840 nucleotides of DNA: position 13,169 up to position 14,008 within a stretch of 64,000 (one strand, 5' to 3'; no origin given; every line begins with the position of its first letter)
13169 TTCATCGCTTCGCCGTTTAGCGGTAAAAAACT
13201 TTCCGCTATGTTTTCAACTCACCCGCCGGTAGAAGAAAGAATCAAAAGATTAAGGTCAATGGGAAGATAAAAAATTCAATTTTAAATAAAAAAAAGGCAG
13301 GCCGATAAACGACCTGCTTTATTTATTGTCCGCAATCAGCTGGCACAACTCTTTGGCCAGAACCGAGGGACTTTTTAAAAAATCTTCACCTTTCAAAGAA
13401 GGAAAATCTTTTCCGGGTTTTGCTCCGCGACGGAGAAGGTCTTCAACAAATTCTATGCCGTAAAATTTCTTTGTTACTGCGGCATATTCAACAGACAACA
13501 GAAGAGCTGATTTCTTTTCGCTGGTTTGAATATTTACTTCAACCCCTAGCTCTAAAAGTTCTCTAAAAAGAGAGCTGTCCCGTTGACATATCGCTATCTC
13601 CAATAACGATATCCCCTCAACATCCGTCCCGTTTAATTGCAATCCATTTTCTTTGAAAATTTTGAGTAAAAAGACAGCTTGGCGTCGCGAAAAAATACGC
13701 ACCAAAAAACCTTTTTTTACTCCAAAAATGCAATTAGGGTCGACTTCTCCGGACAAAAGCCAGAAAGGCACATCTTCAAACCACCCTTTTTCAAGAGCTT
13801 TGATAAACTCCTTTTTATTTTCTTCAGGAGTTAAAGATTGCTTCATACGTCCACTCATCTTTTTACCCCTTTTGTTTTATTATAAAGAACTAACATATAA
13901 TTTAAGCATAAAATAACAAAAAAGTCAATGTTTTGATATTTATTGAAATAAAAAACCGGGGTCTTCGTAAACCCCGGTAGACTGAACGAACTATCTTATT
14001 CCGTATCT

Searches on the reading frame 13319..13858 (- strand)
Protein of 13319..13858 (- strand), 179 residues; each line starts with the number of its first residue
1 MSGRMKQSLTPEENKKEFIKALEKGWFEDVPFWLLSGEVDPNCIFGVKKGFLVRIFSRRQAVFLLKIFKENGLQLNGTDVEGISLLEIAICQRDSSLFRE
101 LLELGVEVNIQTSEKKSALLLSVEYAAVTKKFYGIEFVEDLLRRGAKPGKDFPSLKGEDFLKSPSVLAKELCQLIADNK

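Call 72: search_protein_families(library=pfam, proteins=[window:13319-13858:-], max_evalue=0.1)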
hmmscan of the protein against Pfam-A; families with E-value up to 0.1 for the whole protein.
window:13319-13858:- (179 aa): 2 families
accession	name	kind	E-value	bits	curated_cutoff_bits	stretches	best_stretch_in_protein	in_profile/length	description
PF12796.13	Ank_2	-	0.00012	23.1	27.3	2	67-125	15-70/90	Ankyrin repeats (3 copies)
PF13857.12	Ank_5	-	0.099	13.5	27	0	71-119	4-53/56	Ankyrin repeats (many copies)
